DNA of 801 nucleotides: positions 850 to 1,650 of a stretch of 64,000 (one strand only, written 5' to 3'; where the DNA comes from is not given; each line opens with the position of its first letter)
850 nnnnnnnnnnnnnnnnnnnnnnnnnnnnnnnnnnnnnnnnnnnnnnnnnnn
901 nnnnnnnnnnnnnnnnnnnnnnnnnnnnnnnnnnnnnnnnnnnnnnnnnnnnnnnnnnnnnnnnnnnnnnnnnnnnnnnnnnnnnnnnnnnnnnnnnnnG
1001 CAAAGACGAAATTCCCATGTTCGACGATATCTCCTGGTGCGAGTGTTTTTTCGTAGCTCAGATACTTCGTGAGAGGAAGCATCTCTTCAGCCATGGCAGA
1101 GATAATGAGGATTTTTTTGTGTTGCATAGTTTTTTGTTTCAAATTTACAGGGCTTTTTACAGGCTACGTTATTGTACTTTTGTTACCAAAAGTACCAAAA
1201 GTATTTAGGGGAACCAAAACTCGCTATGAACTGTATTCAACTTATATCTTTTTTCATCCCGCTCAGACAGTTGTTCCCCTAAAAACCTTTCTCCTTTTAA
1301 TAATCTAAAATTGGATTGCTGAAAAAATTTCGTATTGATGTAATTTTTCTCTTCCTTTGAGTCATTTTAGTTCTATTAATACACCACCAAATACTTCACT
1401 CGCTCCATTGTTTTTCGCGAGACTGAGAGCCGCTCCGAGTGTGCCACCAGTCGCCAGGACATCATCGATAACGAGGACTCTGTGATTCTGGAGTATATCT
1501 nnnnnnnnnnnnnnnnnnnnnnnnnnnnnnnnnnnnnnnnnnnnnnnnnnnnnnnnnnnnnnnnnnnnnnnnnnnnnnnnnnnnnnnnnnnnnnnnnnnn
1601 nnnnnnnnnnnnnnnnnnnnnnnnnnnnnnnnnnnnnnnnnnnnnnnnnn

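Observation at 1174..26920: Three-copy structured intergenic repeat with compensatory stem changes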

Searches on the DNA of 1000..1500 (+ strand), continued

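Call 55: search_with_rna_model(model_id=R1, sources=[window, L001, L004, L008, L014, L019, L020, L021, L022, L024, L028, L030, L037, L038, L039, L040, L046, L048, L053, L054, L063, L065, L066, L067, L072, L073, L077, L079, L085, L091, L096, L107, L108, L113, L115, L119, L118, L078], max_evalue=1e-9, make_alignment=true)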
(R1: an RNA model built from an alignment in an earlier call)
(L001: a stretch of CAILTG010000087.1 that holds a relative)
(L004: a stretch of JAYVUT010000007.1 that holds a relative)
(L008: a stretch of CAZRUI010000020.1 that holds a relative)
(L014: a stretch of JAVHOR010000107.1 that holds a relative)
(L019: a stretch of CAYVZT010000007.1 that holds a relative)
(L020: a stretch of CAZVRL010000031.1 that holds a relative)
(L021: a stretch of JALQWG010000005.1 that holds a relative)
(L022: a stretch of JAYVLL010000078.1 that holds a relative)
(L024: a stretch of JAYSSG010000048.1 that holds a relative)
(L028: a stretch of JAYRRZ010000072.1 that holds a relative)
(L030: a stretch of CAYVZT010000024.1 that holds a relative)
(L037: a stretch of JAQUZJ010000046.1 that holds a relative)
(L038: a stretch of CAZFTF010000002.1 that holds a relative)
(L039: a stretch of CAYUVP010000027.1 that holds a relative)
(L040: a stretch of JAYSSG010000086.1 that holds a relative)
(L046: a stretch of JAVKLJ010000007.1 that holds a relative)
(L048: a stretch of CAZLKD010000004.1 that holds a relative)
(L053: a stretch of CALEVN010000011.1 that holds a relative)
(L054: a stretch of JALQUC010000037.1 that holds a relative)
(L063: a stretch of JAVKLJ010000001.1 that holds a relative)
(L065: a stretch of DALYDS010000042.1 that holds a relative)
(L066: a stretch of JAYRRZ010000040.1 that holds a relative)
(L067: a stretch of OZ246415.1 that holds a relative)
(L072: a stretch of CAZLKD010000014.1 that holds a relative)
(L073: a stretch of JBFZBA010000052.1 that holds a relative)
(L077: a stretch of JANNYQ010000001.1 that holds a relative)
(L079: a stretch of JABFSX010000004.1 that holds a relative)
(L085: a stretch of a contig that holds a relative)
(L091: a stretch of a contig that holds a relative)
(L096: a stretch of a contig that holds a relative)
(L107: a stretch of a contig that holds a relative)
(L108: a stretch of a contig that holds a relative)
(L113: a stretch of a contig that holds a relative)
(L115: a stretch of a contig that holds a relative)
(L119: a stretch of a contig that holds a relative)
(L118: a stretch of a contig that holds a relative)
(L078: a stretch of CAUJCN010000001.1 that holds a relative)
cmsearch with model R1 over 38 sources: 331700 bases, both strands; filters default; matches with E-value up to 1e-9: 43.
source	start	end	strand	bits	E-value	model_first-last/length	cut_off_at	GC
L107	6664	6797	+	133.6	1.2e-25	1-136/136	no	0.37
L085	2934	3066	-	133.5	1.2e-25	1-136/136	no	0.37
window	1169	1304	+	132.7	1.8e-25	1-136/136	no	0.33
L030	2114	2249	+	131.7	2.9e-25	1-136/136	no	0.37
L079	2018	2150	-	131.3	3.5e-25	1-136/136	no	0.38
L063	4272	4404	-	131.1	4e-25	1-136/136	no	0.37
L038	4556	4690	+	130.1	6.5e-25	1-136/136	no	0.39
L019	4113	4247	+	129.1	1.1e-24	1-136/136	no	0.38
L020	6467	6601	+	128.5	1.4e-24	1-136/136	no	0.36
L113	6994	7129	-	127.4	2.3e-24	1-136/136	no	0.38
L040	1290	1424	+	126.7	3.3e-24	1-136/136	no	0.39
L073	3634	3770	-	126.7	3.3e-24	1-136/136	no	0.41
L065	2760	2895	+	125.4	6.1e-24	1-136/136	no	0.34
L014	362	494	+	125.3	6.6e-24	1-136/136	no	0.4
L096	951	1088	+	124.2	1.1e-23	1-136/136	no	0.38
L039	902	1037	-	123.3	1.7e-23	1-136/136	no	0.38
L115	755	887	+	122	3.3e-23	1-136/136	no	0.47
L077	7296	7428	+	120.9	5.7e-23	1-136/136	no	0.42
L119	4577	4710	+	120.5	6.7e-23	1-136/136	no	0.4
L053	3650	3783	+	120.5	6.7e-23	1-136/136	no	0.33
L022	304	442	-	117.9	2.4e-22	1-136/136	no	0.44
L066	5442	5574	+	117.5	2.9e-22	1-136/136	no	0.43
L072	2593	2727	+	107.4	4e-20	1-136/136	no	0.39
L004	7382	7524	-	106.7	5.4e-20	1-136/136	no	0.43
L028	7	149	-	104.7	1.5e-19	1-136/136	no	0.47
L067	6865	6997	-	104.5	1.6e-19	1-136/136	no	0.38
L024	3783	3922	-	103.1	3.3e-19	1-136/136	no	0.37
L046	3219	3361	-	103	3.3e-19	1-136/136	no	0.45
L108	3129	3289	+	100.4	1.2e-18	1-136/136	no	0.42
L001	2595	2728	-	98.2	3.5e-18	1-136/136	no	0.42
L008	2121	2281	+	96.3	8.8e-18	1-136/136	no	0.37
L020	2475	2634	+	90.5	1.5e-16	1-136/136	no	0.38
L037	793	932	+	90.1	1.8e-16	1-136/136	no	0.35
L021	560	723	+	81.3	1.3e-14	1-136/136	no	0.43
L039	1762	1913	-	78.4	5.3e-14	1-136/136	no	0.34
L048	4234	4377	-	76.7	1.2e-13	1-136/136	no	0.4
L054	4871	5031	+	69.5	3.9e-12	1-136/136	no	0.42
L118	4653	4778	-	67.8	9.1e-12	1-136/136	no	0.48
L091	415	541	+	67.5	1.1e-11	1-136/136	no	0.48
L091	2353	2483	+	62.2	1.4e-10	1-136/136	no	0.41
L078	4442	4563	+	60.9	2.6e-10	1-136/136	no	0.43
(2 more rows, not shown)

Alignment A3: 43 matches aligned to the model, 213 columns, each read 5' to 3' on its own strand. Consensus structure (alignment columns), stored with it:
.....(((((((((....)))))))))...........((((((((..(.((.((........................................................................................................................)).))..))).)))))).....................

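Call 74: search_rna_families(sources=[L041, L090, L097, L117, L027, L042, L052, L074], threshold=evalue, max_evalue=1)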
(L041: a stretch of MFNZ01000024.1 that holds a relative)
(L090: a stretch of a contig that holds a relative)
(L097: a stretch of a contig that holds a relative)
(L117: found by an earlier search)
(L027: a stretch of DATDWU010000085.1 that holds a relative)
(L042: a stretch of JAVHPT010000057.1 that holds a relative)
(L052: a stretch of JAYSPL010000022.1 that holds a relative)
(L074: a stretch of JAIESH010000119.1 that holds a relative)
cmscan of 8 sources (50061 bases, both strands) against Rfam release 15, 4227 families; matches with E-value up to 1: 9.
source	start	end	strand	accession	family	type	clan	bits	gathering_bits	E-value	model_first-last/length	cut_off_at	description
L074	894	966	-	RF00005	tRNA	Gene; tRNA;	CL00001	69.7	29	2.9e-13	1-71/71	no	tRNA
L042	6190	6261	+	RF00005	tRNA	Gene; tRNA;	CL00001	68.8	29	5.2e-13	1-71/71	no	tRNA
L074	3047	3216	-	RF00010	RNaseP_bact_a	Gene; ribozyme;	CL00002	66.6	100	3.9e-18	181-367/367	5'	Bacterial RNase P class A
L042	6266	6316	+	RF03839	MIR2599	Gene; miRNA;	-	29.1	120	0.16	1-132/132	no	MIR2599 microRNA precursor family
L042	6267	6317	-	RF03839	MIR2599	Gene; miRNA;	-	28.6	120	0.2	1-132/132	no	MIR2599 microRNA precursor family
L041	5035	5129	-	RF03896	MIR2275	Gene; miRNA;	-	28.2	60.5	0.36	1-95/95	no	MIR2275 microRNA precursor family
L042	6350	6402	+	RF03664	MIR6288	Gene; miRNA;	-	28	74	0.19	1-92/92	no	MIR6288 microRNA precursor family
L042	6355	6397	-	RF00849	mir-60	Gene; miRNA;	-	26.4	67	0.34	1-72/72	no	mir-60 microRNA precursor family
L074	893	966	+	RF04354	Plastid-ycf2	Cis-reg;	-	25.8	65.7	0.39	1-75/75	no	Plastid-ycf2 5UTR RNA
